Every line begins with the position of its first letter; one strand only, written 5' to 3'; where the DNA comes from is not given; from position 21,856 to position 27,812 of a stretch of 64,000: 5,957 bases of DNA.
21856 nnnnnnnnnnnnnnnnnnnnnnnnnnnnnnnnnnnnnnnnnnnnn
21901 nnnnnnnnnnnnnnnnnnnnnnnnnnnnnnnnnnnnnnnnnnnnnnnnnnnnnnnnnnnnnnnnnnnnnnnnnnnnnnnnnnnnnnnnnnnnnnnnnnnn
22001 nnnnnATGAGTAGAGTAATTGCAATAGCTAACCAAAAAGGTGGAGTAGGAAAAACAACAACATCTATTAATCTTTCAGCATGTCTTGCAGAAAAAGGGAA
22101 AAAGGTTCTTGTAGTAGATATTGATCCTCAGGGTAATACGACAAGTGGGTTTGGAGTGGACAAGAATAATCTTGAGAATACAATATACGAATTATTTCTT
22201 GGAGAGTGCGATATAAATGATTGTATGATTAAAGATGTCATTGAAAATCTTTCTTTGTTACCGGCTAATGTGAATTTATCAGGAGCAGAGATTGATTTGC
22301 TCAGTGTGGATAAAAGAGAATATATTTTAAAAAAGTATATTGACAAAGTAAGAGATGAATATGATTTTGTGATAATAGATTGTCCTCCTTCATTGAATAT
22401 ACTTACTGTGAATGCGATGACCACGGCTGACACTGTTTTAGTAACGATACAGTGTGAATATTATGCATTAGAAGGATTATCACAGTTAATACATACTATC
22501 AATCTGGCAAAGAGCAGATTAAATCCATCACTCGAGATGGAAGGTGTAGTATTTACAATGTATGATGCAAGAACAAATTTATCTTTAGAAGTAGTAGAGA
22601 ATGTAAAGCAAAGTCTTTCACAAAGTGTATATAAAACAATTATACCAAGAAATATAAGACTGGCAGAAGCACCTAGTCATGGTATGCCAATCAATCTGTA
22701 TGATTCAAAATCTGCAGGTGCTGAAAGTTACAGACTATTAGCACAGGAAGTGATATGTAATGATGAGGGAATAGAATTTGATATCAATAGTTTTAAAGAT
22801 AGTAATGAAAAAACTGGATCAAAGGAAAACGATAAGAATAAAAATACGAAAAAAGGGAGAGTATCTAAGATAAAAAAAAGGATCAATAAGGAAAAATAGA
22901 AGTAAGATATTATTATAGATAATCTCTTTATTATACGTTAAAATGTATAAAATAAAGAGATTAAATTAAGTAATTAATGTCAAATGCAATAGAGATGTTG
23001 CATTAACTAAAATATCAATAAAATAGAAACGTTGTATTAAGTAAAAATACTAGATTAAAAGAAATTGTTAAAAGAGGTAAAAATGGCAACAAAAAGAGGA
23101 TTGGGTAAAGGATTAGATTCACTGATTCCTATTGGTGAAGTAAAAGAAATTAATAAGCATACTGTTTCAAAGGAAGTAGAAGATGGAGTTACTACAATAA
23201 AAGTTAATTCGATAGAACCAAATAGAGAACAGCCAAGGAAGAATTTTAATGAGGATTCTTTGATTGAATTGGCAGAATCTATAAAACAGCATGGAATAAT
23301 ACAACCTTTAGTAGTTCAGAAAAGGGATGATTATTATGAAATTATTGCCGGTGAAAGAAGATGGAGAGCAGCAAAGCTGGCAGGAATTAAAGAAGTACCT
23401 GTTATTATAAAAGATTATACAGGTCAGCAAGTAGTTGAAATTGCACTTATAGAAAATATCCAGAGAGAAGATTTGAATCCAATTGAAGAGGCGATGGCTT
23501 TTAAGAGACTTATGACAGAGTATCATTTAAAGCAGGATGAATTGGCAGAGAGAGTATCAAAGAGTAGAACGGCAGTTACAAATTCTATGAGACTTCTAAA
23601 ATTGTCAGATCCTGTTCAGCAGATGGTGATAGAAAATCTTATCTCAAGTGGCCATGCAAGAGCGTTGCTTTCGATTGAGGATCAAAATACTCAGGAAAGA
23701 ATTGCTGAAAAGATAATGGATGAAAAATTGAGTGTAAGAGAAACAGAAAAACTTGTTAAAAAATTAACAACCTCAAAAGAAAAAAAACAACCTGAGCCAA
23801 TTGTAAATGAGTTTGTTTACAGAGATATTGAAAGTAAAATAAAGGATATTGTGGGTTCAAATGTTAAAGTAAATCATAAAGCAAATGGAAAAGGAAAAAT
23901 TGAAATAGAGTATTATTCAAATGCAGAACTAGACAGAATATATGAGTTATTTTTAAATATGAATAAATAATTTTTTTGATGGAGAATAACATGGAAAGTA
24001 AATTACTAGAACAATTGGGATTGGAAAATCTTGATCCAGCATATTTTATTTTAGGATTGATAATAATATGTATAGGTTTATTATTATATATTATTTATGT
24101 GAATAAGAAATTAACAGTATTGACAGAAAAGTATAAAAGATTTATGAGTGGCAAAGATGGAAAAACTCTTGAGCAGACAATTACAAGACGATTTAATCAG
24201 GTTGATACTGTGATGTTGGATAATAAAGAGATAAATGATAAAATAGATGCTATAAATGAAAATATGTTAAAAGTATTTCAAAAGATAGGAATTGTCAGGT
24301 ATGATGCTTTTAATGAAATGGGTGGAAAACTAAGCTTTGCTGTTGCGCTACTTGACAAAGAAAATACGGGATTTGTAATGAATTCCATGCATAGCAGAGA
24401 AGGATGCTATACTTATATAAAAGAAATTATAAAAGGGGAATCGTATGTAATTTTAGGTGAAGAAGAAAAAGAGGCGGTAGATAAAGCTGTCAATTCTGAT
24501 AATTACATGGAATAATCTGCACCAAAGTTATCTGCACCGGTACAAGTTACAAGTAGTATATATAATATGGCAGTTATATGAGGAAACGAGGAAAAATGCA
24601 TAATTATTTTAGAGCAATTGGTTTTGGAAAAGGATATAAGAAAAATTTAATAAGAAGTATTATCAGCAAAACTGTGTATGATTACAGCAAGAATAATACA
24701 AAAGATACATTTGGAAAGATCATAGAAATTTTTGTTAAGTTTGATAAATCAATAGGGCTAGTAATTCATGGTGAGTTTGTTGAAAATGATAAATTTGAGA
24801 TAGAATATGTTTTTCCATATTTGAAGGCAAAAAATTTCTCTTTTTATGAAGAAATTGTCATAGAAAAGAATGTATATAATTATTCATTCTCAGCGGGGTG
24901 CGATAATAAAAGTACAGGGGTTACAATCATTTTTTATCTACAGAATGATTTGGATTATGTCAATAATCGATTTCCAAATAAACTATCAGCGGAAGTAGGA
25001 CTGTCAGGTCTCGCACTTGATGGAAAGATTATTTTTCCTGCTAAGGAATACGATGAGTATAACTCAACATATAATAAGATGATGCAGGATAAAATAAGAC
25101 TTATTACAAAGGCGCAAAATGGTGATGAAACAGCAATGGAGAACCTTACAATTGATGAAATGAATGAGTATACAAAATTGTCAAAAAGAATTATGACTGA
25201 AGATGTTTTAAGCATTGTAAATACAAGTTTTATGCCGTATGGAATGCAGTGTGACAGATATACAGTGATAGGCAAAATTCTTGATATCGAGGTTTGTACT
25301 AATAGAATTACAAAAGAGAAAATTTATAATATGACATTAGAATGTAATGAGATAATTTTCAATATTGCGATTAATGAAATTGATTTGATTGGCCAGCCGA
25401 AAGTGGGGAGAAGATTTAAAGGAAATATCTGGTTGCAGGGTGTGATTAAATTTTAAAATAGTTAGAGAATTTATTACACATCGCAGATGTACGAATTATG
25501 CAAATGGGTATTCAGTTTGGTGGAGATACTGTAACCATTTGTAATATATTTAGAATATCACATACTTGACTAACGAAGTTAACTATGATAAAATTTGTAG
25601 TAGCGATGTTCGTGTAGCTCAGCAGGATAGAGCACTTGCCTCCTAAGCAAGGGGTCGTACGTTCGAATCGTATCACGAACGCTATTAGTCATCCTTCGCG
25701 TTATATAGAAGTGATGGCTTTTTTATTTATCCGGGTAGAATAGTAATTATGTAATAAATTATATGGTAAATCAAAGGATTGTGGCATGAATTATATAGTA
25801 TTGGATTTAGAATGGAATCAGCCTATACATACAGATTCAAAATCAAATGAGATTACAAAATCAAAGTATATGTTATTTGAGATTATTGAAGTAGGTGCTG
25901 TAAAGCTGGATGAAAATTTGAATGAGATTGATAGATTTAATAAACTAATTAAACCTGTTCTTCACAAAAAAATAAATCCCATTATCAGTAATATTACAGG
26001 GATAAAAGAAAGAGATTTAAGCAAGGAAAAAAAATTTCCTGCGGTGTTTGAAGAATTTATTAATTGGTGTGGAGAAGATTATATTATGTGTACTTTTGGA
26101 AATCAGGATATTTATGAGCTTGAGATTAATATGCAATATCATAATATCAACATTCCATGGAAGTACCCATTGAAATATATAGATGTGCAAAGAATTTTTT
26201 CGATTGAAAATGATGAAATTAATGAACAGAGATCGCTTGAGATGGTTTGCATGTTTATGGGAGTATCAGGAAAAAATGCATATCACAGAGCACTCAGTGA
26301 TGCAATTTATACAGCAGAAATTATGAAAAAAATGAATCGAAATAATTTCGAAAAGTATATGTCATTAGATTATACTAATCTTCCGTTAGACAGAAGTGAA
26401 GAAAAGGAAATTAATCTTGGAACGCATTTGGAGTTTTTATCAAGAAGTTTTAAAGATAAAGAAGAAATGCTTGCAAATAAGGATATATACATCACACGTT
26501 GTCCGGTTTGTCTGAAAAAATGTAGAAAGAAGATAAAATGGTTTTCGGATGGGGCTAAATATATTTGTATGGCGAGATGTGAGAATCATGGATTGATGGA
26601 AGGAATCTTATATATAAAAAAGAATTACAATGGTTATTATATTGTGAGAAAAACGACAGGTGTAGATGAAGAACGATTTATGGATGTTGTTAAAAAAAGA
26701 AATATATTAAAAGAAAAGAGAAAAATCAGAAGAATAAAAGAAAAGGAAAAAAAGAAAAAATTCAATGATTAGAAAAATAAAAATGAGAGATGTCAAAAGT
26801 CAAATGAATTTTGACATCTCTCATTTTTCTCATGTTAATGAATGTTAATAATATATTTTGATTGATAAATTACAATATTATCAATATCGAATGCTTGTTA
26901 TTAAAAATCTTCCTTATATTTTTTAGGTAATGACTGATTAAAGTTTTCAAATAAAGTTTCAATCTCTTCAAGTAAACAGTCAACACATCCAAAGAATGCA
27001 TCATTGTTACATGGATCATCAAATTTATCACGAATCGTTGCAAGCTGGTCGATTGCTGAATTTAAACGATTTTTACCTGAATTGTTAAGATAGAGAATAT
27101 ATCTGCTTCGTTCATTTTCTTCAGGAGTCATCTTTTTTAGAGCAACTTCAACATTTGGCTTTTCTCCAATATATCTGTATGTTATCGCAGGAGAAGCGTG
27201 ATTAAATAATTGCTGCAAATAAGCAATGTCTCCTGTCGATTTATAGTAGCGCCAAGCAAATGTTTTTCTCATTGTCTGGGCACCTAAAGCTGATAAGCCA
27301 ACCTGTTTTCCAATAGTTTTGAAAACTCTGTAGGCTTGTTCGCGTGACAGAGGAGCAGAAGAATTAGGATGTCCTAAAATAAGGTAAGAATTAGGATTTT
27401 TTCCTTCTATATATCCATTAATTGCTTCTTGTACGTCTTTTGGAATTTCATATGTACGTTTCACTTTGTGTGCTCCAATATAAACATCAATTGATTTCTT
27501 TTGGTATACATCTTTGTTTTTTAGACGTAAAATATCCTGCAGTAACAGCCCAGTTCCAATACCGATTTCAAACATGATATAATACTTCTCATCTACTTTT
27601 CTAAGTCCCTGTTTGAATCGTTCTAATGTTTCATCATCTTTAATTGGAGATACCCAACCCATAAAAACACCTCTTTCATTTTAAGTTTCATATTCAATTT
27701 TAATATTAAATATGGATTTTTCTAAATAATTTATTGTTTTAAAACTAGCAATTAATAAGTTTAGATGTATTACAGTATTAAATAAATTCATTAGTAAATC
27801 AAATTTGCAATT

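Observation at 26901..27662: Intact tyrosine-recombinase gene that has lost three catalytic residues: a possible domesticated DNA-binding protein near oriC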

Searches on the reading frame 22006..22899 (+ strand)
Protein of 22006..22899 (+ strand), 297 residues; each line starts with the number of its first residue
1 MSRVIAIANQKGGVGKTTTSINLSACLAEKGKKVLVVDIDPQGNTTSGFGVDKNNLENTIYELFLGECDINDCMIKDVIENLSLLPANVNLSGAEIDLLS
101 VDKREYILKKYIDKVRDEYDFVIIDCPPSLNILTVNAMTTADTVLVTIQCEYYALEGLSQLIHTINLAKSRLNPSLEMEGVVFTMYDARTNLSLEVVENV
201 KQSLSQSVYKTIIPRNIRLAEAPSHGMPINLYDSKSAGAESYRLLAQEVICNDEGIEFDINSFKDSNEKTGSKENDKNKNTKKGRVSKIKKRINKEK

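Call 10: search_protein_families(library=pfam, proteins=[window:22006-22899:+], max_evalue=0.001)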
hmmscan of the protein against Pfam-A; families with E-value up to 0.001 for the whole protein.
window:22006-22899:+ (297 aa): 7 families
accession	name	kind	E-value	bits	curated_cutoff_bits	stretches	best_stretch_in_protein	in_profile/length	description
PF13614.12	AAA_31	-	9.6e-79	263.9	27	1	3-178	2-177/177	AAA domain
PF01656.29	CbiA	-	4.4e-30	104.6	25.4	1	5-229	1-125/125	CobQ/CobB/MinD/ParA nucleotide binding domain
PF09140.17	MipZ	-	1.4e-14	54.5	20.7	1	3-149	1-130/262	ATPase MipZ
PF00142.24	Fer4_NifH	-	1.7e-14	54.4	25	1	10-256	7-251/271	4Fe-4S iron sulfur cluster binding proteins, NifH/frxC family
PF06564.18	CBP_BcsQ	-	8.8e-14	52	21.3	1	4-247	3-231/234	Cellulose biosynthesis protein BcsQ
PF10609.15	ParA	-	1.9e-12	47.6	27.1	1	2-249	3-245/246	NUBPL iron-transfer P-loop NTPase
PF02374.21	ArsA_ATPase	-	1.2e-10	41.6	24.3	1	10-146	8-153/305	Anion-transporting ATPase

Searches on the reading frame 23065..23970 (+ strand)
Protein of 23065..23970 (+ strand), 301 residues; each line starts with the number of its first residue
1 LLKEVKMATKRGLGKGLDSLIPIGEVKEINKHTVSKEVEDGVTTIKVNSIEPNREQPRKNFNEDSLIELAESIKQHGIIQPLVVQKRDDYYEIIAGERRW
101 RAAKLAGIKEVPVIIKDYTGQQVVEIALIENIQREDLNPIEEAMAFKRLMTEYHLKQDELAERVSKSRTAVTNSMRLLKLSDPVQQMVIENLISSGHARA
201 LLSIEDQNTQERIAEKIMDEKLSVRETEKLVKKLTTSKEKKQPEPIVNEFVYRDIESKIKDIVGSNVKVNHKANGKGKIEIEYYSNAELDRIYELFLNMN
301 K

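Call 10: search_protein_families(library=pfam, proteins=[window:23065-23970:+], max_evalue=0.001)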
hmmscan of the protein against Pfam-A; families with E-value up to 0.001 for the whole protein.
window:23065-23970:+ (301 aa): 3 families
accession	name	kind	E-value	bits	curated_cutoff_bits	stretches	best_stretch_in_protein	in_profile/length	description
PF17762.8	HTH_ParB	-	1.1e-39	135.1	22.6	1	135-235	1-101/102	ParB HTH domain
PF02195.25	ParB_N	-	2.6e-35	120.8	26.3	1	42-133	3-95/95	ParB N-terminal domain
PF23552.2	ParB_C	-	3.6e-10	39.6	23.8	1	254-295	7-48/50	ParB dimerisation domain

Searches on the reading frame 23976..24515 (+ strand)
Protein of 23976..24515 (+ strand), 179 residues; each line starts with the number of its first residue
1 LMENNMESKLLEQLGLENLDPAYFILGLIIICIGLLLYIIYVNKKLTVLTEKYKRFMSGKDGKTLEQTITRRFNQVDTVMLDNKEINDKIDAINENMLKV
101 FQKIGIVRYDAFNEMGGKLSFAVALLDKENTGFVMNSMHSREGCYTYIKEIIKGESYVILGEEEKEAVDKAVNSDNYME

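Call 10: search_protein_families(library=pfam, proteins=[window:23976-24515:+], max_evalue=0.001)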
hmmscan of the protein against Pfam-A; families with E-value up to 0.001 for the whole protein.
window:23976-24515:+ (179 aa): 1 family
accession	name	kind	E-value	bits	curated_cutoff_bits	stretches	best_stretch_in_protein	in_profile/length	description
PF14584.11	DUF4446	-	8.9e-57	191.8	27.4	1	23-171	1-149/150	Protein of unknown function (DUF4446)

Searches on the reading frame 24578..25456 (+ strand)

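Call 10: search_protein_families(library=pfam, proteins=[window:24578-25456:+], max_evalue=0.001)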
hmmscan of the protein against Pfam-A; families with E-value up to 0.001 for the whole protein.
window:24578-25456:+ (292 aa): 1 family
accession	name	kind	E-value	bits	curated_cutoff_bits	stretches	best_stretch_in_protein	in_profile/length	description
PF12997.12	DUF3881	-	6.8e-96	321.3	27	1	12-288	2-283/283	Domain of unknown function, E. rectale Gene description (DUF3881)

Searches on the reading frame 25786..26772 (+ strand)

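Call 10: search_protein_families(library=pfam, proteins=[window:25786-26772:+], max_evalue=0.001)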
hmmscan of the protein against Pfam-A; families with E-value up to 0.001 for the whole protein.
window:25786-26772:+ (328 aa): 3 families
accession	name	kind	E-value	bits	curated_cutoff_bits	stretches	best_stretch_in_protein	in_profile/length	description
PF00929.31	RNase_T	-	9.5e-19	69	24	1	23-179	7-163/164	Exonuclease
PF16473.11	Rv2179c-like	-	0.00058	20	27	0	82-182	78-175/177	3'-5' exoribonuclease Rv2179c-like domain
PF21762.3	DEDDh_C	-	0.00067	20.3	27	0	126-183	133-188/188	DNA polymerase III subunit epsilon-like, C-terminal domain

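Call 80: search_protein_families(library=ncbifam, proteins=[window:25786-26769:+], max_evalue=0.00001)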
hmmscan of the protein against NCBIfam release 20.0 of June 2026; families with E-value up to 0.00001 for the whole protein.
window:25786-26769:+ (328 aa): 17 families
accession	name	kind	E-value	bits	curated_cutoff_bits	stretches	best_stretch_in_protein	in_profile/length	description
NF005226.0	PRK06722.1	equivalog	5.3e-19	68.5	290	1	31-184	25-178/281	exonuclease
NF001688.0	PRK00448.1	equivalog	4.2e-15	54.4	873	1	30-190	439-591/1445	PolC-type DNA polymerase III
NF005838.0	PRK07748.1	equivalog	7.4e-14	51.7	169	1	2-187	5-180/207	3'-5' exonuclease KapD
TIGR01405.1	polC_Gram_pos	equivalog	1.4e-13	49.5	1043.45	1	29-204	204-370/1211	DNA polymerase III subunit alpha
NF006316.0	PRK08517.1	equivalog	1.1e-11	44.6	247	1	26-184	82-230/270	3'-5' exonuclease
TIGR00573.1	dnaq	subfamily_domain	3.7e-10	39.6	71.5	1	21-188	14-178/217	exonuclease, DNA polymerase III, epsilon subunit family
NF005907.0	PRK07883.1-5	equivalog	1.7e-09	36.7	454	1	29-182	43-190/584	DEDD exonuclease domain-containing protein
NF005836.0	PRK07740.1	equivalog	3.2e-09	36.6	261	1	32-183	78-222/244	hypothetical protein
NF005905.0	PRK07883.1-3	equivalog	4.5e-09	35.5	508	1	32-182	42-186/581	DEDD exonuclease domain-containing protein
TIGR01407.1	dinG_rel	hypoth_equivalog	1.1e-08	33.9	547.7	1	31-183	17-161/889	putative DnaQ family exonuclease/DinG family helicase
NF005570.0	PRK07247.1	equivalog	2.7e-08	33.9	226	1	32-185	22-167/195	3'-5' exonuclease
NF005906.0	PRK07883.1-4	equivalog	1.4e-07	30.3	495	1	32-183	24-167/563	DEDD exonuclease domain-containing protein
NF004316.1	PRK05711.1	equivalog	1.9e-07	31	196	1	32-195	20-179/234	DNA polymerase III subunit epsilon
NF004963.0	PRK06309.1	equivalog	2.1e-07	30.8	245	1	47-184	31-163/232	DNA polymerase III subunit epsilon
NF005981.0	PRK08074.1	equivalog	4.6e-07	28.2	789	1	32-183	22-165/931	ATP-dependent DNA helicase DinG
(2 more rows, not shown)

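Call 81: search_protein_families(library=padloc, proteins=[window:25786-26769:+], max_evalue=0.01)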
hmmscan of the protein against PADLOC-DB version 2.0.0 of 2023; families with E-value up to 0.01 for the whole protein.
window:25786-26769:+ (328 aa): 3 families
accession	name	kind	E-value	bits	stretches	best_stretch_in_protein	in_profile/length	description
PDLC01247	DEDDh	-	4.2e-17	61.1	1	32-180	16-138/139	"CAS-I,CAS-II,CAS-III,CAS-IV,CAS-V,CAS-VI; associated"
PDLC05027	PDC-S48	-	3.7e-07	27.6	1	33-187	24-170/411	-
PDLC00753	Effector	-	0.0017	16.2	1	31-187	23-180/184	Exonuclease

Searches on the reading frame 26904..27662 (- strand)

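Call 4: search_protein_families(library=pfam, proteins=[window:26904-27662:-], max_evalue=1)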
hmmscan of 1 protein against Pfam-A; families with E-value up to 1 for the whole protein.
window:26904-27662:- (253 aa): 2 families
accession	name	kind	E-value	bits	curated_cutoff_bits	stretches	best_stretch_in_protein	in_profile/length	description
PF00589.27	Phage_integrase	-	3.3e-18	66.5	27.1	1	23-166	20-167/172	Phage integrase family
PF13800.11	Sigma_reg_N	-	0.13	13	26.3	1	74-120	43-89/91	Sigma factor regulator N-terminal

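Call 5: search_protein_families(library=ncbifam, proteins=[window:26904-27662:-], max_evalue=1)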
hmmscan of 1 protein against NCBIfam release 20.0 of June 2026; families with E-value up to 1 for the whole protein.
window:26904-27662:- (253 aa): 7 families
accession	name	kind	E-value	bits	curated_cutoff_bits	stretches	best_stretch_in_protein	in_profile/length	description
NF040815.2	recomb_XerA_Arch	equivalog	3.2e-14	53.1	220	1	26-164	113-251/263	site-specific tyrosine recombinase/integron integrase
TIGR02225.1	recomb_XerD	equivalog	2.6e-07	30.3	329.6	1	29-161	128-268/290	site-specific tyrosine recombinase XerD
TIGR02249.1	integrase_gron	subfamily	4.2e-07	29.6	265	1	17-86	108-178/315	integron integrase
TIGR02224.1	recomb_XerC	equivalog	7.5e-07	28.8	335.15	1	28-165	131-275/295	tyrosine recombinase XerC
NF001399.0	PRK00283.1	subfamily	2.6e-06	26.9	279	1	29-161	138-277/300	tyrosine recombinase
NF002685.0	PRK02436.1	equivalog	0.00078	19.3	178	1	36-153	123-232/245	site-specific tyrosine recombinase XerD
NF007371.0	PRK09871.1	subfamily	0.043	13.3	222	1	102-165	108-172/198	tyrosine-type DNA invertase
